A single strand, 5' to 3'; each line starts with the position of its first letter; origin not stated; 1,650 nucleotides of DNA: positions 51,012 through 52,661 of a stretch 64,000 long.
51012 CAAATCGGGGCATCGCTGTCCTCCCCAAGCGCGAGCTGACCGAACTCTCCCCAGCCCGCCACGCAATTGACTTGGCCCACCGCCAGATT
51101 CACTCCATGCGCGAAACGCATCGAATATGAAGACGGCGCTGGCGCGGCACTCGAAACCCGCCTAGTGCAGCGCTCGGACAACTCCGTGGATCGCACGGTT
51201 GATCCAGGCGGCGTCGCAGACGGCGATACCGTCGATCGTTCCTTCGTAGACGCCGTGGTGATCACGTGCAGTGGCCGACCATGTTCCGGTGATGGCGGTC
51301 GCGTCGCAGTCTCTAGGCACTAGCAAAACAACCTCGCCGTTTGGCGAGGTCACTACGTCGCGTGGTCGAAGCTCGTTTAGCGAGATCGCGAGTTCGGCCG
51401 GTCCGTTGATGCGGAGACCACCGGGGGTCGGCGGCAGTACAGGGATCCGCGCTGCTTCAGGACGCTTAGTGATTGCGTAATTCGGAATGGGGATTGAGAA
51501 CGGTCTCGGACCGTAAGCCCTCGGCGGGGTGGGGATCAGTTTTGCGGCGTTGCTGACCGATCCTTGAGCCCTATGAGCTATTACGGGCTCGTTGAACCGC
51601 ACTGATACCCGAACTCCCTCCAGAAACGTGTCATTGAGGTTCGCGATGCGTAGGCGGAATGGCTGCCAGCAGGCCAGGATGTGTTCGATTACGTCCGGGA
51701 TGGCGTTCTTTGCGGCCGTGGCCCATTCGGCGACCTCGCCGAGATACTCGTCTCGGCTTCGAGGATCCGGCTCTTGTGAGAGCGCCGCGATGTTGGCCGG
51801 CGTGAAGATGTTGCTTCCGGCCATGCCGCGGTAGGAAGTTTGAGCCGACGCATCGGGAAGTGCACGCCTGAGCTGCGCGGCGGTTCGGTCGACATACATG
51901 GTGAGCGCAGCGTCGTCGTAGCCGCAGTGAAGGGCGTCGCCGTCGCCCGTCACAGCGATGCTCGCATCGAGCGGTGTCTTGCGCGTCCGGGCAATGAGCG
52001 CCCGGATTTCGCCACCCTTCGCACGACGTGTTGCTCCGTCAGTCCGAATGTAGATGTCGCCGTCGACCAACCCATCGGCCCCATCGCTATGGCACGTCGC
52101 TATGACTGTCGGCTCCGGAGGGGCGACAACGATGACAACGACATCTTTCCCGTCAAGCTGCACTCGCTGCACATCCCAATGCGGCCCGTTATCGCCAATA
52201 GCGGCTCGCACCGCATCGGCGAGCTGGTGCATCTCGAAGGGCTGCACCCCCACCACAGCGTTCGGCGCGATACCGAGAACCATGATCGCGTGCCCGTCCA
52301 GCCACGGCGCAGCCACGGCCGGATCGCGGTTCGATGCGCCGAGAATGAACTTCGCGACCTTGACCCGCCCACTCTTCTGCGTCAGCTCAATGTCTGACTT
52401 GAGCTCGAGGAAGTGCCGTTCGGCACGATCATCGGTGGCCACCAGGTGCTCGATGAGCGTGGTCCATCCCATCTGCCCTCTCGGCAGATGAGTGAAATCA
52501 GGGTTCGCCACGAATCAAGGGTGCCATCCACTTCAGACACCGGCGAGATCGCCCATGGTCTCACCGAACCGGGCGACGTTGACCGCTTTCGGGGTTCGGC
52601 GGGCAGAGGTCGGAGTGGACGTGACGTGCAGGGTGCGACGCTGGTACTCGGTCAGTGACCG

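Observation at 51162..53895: Relaxase-coupled PD-(D/E)xK-like protein plus AlbA_2/Schlafen-like protein: candidate defence or exclusion cassette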

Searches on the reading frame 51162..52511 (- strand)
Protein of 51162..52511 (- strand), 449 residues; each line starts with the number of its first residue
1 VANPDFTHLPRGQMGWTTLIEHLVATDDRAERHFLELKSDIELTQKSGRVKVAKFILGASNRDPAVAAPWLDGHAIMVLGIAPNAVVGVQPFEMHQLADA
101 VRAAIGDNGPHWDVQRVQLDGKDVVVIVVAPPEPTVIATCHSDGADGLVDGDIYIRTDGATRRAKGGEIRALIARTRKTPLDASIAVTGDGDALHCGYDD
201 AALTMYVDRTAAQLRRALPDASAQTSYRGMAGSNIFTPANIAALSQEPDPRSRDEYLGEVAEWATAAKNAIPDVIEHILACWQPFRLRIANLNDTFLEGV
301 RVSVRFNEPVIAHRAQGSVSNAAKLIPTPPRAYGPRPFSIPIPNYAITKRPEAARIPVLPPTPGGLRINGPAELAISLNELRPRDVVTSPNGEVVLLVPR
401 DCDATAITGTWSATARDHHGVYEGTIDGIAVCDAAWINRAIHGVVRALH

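Call 7: search_protein_families(library=pfam, proteins=[window:51162-52511:-], max_evalue=1)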
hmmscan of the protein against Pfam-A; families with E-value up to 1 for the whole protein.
window:51162-52511:- (449 aa): 1 family
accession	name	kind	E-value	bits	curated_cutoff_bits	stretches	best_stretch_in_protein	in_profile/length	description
PF04326.19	SLFN_AlbA_2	-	0.00021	22.2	25.3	1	31-164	1-117/118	Schlafen, AlbA_2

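Call 8: search_protein_families(library=padloc, proteins=[window:51162-52511:-], max_evalue=1)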
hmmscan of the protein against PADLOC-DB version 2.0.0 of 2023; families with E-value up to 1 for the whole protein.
window:51162-52511:- (449 aa): 0 families

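Call 9: search_protein_families(library=ncbifam, proteins=[window:51162-52511:-], max_evalue=1)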
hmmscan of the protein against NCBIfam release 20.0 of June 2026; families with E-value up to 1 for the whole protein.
window:51162-52511:- (449 aa): 0 families

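Call 17: find_homologous_proteins(query=window:51162-52511:-)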
Query window:51162-52511:- (449 aa): 37 proteins with E <= 0.001 among 8000 candidates.
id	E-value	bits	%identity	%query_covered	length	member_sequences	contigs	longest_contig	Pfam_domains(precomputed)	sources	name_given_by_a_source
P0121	0.0e+0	1017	100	100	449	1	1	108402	-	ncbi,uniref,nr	ncbi:hypothetical protein [Williamsia sp.]|uniref:AlbA family DNA-binding domain-containing protein 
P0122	1.3e-80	290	39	95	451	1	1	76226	-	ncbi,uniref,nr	ncbi:hypothetical protein [Prauserella endophytica]|uniref:ATP-binding protein n=1 Tax=Prauserella e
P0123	8.9e-75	270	40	94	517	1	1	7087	-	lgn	-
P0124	5.1e-72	261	37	99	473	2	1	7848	-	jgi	jgi:hypothetical protein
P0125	2.0e-71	259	38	94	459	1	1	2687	-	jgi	jgi:hypothetical protein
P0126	2.2e-71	259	36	94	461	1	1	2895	-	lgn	-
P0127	2.1e-69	253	35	98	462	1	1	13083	-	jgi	jgi:hypothetical protein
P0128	8.2e-69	251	36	95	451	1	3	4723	-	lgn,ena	-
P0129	7.6e-68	248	37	94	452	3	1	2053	-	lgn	-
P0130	2.1e-67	246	44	67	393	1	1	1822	-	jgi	jgi:hypothetical protein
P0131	4.7e-67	245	36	94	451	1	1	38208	-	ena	-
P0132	4.7e-66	242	35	94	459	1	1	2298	-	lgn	-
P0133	2.6e-64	236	36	94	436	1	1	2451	-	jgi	jgi:hypothetical protein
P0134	1.3e-63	234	36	93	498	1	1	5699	-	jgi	jgi:hypothetical protein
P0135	6.8e-62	228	38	94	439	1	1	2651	-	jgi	jgi:hypothetical protein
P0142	1.5e-58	217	34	97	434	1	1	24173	-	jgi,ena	-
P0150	2.4e-45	174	31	94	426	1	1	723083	-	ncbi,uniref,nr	ncbi:hypothetical protein Q9R20_06285 [Microbacterium sp. PRF11]|uniref:hypothetical protein n=1 Tax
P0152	1.9e-39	154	31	92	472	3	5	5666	PF04326.20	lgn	-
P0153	5.0e-38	149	28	92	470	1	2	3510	PF04326.20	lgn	-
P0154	1.7e-31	128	28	85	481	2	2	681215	PF04326.20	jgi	-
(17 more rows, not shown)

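Call 35: predict_structure(alignment_id=A2)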
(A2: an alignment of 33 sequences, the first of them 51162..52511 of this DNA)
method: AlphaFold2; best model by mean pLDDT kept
length: 449 residues; sequences in the alignment: 33
mean_pLDDT: 87.5   pTM: 0.60
mean pLDDT of the five models: 87.5, 86.1, 85.7, 84.9, 84.5
residues with pLDDT >= 90: 310; 70-90: 81; 50-70: 37; < 50: 21
segments of 3 or more residues with pLDDT < 50: 344-364
pLDDT, mean of each block of 10 residues (from residue 1): 87 95 82 91 97 98 96 97 95 97 94 97 98 94 92 95 97 80 85 89 96 91 57 69 83 96 98 93 93 92 94 90 95 84 49 39 49 86 92 83 94 88 93 90 93
secondary structure, 60 per line:
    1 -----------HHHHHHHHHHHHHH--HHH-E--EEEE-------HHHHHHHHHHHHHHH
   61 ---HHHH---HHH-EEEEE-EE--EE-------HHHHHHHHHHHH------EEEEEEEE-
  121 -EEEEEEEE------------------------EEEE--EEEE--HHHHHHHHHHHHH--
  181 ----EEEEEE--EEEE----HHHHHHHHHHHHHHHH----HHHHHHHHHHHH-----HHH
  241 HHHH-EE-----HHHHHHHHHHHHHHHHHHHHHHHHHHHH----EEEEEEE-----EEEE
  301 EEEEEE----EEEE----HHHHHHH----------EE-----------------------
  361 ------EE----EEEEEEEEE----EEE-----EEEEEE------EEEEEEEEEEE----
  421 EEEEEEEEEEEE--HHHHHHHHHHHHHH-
elements in order: H12-25 E35-38 H46-60 H64-67 E75-79 H94-105 E112-119 E122-129 E154-157 E160-163 H166-178 E185-190 E193-196 H201-216 H221-232 H238-244 H253-280 E285-291 E297-306 E311-314 H319-325 E373-381 E386-388 E394-399 E406-416 E421-432 H435-448

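Call 40: fold_search(model_id=the predicted structure, library=pdb)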
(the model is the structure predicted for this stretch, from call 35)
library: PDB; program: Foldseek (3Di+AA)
matches with E <= 10: 1350; with E <= 0.001: 2
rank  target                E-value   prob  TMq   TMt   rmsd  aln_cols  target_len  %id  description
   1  7wwn                  4.9e-04  1.00  0.17  0.41  15.5       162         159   12  Structure of hypothetical protein TTHA1873 from Thermus thermophilus with Potassium mercuric iodide (released 2022-04-06)
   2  7wrk                  5.6e-04  1.00  0.18  0.43  15.4       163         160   12  Structure of hypothetical protein TTHA1873 from Thermus thermophilus (released 2022-03-09)
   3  8k2g_A                2.3e-03  0.97  0.15  0.14  19.7       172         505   16  Crystal structure of Group 1 Oligosaccharide-releasing beta-N-acetylgalactosaminidase NgaCa from Cohnella abietis, apo (released 2024-04-24)
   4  4b60_A                2.7e-03  0.99  0.16  0.23  17.2       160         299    8  Structure of rFnBPA(189-505) in complex with fibrinogen gamma chain C- terminal peptide (released 2013-10-09)
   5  8k2f                  2.9e-03  0.77  0.12  0.11  20.7       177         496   15  Crystal structure of Group 1 oligosaccharide-releasing beta-N-acetylgalactosaminidase NgaCa from Cohnella abietis, apo 1 (released 2024-04-24)
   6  4g1e_A                4.6e-03  0.54  0.19  0.11  17.6       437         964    5  Crystal structure of integrin alpha V beta 3 with coil-coiled tag. (released 2012-12-12)
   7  5fr0                  6.2e-03  0.95  0.14  0.11  14.1       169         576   12  The details of glycolipid glycan hydrolysis by the structural analysis of a family 123 glycoside hydrolase from Clostrid (released 2016-03-30)
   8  8cmt_A                6.5e-03  0.75  0.17  0.11  25.1       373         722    7  Structure of the plasma coagulation Factor XIII A2B2 heterotetrameric complex. (released 2024-09-11)
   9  1fie_A                7.4e-03  0.80  0.17  0.12  23.9       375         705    7  RECOMBINANT HUMAN COAGULATION FACTOR XIII (released 1997-02-12)
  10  3hs0_C                7.8e-03  0.96  0.15  0.18   9.1       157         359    6  Cobra Venom Factor (CVF) in complex with human factor B (released 2009-07-07)
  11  1jv2_A                7.8e-03  0.51  0.19  0.11  16.4       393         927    5  CRYSTAL STRUCTURE OF THE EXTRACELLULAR SEGMENT OF INTEGRIN ALPHAVBETA3 (released 2001-10-17)
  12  9a3v_A                8.8e-03  0.82  0.17  0.12  24.7       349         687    9  Predicted model of tissue transglutaminase 2 (TG2) in complex with plasma fibronectin type III modules 14 and 15 (FNII (released 2024-02-02)
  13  4kkp_B                1.0e-02  0.75  0.12  0.21  15.0       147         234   11  Crystal structure of Vibrio cholerae RbmA (crystal form 2) (released 2013-05-22)
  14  6avq_A                1.0e-02  0.54  0.20  0.11  17.6       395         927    5  The Therapeutic Antibody LM609 Selectively Inhibits Ligand Binding to Human alpha-V beta-3 Integrin via Steric Hindran (released 2017-11-01)
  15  8xen_A                1.1e-02  0.95  0.17  0.09  10.5       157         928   12  Cryo-EM structure of integrin ITGAV/ITGB3 complex, conformation 4 (released 2024-12-18)
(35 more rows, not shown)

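Call 41: find_encoding_contigs(protein=P0122, flank=8000, max_places=2)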
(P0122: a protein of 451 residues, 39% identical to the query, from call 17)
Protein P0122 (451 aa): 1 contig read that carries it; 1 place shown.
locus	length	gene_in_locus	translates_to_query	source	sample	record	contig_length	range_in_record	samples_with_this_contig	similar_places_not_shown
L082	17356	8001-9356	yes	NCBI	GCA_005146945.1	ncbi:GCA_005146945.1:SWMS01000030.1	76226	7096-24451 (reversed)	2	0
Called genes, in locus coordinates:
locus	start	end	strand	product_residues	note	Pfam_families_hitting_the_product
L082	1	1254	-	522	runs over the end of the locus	-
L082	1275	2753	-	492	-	-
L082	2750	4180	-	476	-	PF19590:TrbL_3 (weak)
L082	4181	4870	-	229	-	PF26526:DUF8175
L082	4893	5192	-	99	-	-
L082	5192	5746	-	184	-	-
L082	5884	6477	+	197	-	-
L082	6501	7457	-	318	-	PF00877:NLPC_P60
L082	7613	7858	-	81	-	-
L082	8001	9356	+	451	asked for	-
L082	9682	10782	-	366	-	PF01156:IU_nuc_hydro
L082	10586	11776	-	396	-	PF20182:DUF6545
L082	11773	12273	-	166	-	-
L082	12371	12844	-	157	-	-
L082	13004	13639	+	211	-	-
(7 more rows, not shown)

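Call 42: find_encoding_contigs(protein=P0131, flank=8000, max_places=2)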
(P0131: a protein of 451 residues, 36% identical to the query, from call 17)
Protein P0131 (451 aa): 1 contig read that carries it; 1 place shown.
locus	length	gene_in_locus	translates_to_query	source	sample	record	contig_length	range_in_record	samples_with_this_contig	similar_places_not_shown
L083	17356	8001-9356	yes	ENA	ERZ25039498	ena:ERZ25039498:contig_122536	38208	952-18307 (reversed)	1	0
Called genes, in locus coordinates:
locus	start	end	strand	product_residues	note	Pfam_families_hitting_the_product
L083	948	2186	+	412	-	PF00872:Transposase_mut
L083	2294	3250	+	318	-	PF00589:Phage_integrase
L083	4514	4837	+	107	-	-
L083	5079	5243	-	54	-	-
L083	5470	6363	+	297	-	-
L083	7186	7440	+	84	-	PF13560:HTH_31, PF01381:HTH_3, PF13443:HTH_26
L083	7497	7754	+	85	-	-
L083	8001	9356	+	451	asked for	-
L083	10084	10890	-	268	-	-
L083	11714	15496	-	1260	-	-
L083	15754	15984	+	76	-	-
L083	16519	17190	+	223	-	-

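Call 43: find_encoding_contigs(protein=P0150, flank=8000, max_places=2)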
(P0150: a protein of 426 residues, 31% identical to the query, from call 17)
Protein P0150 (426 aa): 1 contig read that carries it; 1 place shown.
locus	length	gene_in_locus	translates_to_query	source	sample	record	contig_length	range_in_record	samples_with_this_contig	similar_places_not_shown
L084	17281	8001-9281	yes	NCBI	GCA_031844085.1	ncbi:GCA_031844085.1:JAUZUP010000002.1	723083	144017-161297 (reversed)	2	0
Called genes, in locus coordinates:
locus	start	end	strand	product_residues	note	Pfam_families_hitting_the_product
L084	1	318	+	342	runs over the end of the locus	PF02687:FtsX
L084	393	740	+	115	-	-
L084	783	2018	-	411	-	-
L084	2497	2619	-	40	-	-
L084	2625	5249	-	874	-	PF25816:RamC_N, PF00069:Pkinase, PF01636:APH (faint), PF06293:Kdo (weak), PF05147:LANC_like (faint)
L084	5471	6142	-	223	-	PF00072:Response_reg, PF00196:GerE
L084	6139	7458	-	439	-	PF02518:HATPase_c (faint), PF07730:HisKA_3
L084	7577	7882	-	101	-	PF13560:HTH_31, PF12844:HTH_19 (weak), PF01381:HTH_3 (weak), PF13443:HTH_26 (weak)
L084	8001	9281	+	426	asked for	-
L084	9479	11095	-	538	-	-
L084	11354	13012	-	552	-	PF13289:SIR2_2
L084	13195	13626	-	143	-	PF03852:Vsr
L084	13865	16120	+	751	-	-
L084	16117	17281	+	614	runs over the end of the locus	PF04851:ResIII, PF00176:SNF2-rel_dom, PF00271:Helicase_C (weak)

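Call 44: find_encoding_contigs(protein=P0154, flank=8000, max_places=2)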
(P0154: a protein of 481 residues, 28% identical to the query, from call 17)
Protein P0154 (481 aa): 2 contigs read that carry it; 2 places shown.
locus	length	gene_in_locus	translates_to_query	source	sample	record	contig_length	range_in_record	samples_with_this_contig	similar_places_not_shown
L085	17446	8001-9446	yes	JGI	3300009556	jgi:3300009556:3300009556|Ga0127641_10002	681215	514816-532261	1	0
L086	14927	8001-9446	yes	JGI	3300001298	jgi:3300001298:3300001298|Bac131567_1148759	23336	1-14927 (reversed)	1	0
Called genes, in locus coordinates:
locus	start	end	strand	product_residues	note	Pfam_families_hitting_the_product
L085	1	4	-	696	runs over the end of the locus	-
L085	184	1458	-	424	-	PF00672:HAMP, PF02518:HATPase_c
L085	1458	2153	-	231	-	PF00072:Response_reg, PF00486:Trans_reg_C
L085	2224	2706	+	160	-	-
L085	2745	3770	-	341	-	PF00704:Glyco_hydro_18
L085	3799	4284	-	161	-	-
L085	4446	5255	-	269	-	PF13714:PEP_mutase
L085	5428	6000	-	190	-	-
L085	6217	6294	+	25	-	-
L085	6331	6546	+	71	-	-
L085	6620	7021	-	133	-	PF06961:DUF1294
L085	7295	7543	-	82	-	-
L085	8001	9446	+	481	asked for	PF04326:SLFN_AlbA_2 (weak)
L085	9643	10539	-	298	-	-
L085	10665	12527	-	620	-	PF03235:GmrSD_N, PF07510:GmrSD_C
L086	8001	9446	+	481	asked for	PF04326:SLFN_AlbA_2 (weak)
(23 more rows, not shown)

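Call 45: find_encoding_contigs(protein=P0142, flank=8000, max_places=2)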
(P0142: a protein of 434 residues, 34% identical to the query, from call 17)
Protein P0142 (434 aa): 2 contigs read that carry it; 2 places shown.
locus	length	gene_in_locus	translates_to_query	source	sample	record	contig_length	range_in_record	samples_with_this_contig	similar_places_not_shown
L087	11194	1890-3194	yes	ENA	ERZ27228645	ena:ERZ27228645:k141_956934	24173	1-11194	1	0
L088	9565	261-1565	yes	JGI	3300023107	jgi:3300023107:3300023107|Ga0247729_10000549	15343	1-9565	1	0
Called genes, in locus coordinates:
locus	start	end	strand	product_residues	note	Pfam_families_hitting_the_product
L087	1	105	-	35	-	?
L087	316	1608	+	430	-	-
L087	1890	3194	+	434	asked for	-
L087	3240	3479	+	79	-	-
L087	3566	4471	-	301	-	PF16162:KwaB (weak)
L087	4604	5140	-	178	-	PF28043:KwaA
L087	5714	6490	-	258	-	-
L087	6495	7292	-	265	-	PF13289:SIR2_2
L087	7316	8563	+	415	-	PF13271:DUF4062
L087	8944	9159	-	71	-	-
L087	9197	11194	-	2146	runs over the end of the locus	PF05593:RHS_repeat (weak), PF25023:TEN_YD-shell (weak), PF05593:RHS_repeat (weak), PF25023:TEN_YD-shell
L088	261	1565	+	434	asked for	-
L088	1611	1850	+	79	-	-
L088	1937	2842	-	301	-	PF16162:KwaB (weak)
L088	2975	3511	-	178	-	PF28043:KwaA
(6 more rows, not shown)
